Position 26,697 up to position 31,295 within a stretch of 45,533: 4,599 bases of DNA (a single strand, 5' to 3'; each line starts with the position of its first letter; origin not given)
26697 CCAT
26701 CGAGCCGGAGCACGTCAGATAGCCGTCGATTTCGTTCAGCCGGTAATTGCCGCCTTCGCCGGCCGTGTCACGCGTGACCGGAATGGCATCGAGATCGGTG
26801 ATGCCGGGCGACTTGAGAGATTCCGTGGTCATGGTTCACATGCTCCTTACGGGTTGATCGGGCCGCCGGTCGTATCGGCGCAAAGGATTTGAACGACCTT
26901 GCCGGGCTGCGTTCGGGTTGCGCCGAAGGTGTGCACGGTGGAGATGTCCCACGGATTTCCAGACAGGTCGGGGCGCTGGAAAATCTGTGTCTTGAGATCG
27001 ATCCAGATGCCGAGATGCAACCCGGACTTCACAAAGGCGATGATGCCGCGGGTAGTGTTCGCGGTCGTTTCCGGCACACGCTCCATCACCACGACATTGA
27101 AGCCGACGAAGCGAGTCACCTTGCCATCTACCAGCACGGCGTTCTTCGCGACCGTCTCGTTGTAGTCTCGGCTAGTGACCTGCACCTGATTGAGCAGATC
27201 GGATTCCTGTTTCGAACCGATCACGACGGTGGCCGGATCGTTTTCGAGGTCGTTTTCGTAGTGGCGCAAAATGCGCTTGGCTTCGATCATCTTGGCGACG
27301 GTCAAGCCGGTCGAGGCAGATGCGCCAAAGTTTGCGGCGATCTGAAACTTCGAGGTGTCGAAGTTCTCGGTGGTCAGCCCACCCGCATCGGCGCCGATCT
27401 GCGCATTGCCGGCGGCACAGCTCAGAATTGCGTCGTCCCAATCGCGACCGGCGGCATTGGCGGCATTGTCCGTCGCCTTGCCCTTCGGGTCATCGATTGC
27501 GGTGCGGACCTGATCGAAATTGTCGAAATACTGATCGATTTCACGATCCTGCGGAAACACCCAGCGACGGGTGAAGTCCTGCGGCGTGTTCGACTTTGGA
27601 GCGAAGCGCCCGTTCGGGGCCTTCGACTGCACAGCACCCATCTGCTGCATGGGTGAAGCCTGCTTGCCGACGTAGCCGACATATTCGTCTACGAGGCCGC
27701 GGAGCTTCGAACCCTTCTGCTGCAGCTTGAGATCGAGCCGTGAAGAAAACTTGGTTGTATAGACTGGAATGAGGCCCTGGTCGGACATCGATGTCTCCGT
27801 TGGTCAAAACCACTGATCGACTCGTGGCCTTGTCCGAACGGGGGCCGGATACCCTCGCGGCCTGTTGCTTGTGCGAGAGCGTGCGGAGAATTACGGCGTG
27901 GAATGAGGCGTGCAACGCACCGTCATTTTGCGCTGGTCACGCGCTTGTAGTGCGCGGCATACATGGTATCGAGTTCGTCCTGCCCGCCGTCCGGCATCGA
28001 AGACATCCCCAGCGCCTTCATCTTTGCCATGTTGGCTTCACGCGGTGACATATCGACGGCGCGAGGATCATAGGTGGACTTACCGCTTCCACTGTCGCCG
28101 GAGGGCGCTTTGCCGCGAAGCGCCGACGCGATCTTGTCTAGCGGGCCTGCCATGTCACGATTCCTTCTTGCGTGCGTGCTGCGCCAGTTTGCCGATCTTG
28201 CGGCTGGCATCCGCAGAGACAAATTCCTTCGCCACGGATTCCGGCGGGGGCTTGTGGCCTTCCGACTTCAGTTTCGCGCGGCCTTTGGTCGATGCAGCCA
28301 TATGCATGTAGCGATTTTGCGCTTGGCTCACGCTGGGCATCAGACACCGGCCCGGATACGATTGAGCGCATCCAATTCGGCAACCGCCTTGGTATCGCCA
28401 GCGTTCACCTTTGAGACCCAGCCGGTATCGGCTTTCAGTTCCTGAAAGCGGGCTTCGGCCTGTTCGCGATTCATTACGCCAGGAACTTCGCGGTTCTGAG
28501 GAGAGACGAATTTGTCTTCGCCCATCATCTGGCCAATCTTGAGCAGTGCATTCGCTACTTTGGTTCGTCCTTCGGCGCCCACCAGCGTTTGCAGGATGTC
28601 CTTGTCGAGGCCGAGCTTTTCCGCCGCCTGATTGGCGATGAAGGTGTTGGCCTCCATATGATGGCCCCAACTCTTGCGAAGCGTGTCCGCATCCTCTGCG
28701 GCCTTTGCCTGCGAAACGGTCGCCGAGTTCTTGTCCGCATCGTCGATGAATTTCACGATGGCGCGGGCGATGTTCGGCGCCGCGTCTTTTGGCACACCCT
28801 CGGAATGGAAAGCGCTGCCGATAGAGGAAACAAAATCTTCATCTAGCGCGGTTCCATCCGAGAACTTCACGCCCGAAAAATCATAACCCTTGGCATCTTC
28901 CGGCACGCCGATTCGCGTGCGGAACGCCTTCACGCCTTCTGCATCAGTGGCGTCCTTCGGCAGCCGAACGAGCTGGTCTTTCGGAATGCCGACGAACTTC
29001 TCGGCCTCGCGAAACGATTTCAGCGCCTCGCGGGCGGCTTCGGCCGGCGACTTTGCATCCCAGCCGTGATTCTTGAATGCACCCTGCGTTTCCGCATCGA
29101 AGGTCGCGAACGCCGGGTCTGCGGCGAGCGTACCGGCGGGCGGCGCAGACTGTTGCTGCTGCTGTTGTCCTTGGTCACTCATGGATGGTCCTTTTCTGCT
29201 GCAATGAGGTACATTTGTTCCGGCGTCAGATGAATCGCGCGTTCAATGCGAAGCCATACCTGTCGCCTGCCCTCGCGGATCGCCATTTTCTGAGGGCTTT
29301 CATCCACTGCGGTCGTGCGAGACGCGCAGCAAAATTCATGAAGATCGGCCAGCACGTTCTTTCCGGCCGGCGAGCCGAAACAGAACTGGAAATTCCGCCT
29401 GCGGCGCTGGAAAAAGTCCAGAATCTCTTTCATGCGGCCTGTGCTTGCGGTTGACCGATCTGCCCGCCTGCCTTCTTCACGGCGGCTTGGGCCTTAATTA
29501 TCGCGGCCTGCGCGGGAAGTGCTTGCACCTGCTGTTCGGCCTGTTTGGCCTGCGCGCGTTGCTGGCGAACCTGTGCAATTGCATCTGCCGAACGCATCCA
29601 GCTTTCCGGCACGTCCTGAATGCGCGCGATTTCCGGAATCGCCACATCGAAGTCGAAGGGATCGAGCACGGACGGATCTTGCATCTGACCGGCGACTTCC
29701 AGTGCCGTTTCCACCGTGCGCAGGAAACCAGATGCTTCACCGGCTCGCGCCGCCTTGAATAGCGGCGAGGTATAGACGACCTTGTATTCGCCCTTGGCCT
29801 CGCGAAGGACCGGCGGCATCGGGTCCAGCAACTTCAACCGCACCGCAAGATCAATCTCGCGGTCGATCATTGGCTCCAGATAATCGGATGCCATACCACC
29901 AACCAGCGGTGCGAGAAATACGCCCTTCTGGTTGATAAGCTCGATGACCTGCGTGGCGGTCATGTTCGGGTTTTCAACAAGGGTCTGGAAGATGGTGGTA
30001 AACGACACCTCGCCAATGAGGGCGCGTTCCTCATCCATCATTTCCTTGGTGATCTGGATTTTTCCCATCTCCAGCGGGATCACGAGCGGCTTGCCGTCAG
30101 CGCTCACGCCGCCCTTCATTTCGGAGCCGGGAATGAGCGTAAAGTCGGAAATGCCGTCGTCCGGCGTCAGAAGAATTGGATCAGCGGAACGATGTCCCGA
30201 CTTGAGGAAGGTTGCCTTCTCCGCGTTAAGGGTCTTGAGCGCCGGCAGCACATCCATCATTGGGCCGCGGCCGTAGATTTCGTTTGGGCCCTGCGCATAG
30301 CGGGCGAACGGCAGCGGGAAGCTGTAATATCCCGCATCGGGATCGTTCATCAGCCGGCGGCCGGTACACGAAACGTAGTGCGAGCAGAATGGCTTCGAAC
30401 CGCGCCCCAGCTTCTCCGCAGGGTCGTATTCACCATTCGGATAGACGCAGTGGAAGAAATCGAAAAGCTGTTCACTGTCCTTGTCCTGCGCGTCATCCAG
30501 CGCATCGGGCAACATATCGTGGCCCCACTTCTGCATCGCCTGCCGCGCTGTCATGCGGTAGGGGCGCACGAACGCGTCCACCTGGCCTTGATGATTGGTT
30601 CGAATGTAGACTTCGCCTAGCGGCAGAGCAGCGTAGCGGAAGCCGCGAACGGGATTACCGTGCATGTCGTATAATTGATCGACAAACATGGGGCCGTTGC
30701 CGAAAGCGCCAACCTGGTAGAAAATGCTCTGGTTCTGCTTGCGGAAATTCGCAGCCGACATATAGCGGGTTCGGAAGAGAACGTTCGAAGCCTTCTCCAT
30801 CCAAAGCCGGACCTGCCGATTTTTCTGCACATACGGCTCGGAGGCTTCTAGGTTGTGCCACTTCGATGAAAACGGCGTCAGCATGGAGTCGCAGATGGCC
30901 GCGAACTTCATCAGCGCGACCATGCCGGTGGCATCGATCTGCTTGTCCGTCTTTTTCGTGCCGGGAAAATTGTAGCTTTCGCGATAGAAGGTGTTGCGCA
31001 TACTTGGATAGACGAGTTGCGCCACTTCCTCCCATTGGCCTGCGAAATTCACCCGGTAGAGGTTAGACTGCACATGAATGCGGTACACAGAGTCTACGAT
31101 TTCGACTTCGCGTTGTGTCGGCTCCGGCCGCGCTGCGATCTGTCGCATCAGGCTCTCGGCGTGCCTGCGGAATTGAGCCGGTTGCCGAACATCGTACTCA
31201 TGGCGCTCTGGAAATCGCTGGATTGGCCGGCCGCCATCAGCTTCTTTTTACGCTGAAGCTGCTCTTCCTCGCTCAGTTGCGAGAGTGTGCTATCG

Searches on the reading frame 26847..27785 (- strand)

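Call 34: search_protein_families(library=phrogs, proteins=[window:26847-27785:-], max_evalue=0.0001)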
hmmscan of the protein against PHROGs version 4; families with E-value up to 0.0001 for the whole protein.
window:26847-27785:- (312 aa): 2 families
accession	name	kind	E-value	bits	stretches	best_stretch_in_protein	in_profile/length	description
phrog_3437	-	head and packaging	3.9e-52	178.3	1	10-303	12-292/294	major head protein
phrog_267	-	head and packaging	2.2e-15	57.7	1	23-304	54-327/410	major head protein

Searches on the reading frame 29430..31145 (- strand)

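Call 33: search_protein_families(library=phrogs, proteins=[window:29430-31145:-], max_evalue=0.0001)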
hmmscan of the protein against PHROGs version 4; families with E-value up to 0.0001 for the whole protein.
window:29430-31145:- (571 aa): 4 families
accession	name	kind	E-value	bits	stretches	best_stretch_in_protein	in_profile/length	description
phrog_332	-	connector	1.8e-114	384.1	1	30-563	24-548/560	head-tail adaptor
phrog_21528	-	unknown function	9.2e-29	101.5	1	31-239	17-218/224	-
phrog_21643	-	unknown function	1.5e-25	90.8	1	314-557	12-256/268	-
phrog_449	-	connector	2.8e-11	43.6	1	31-336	19-303/520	head-tail adaptor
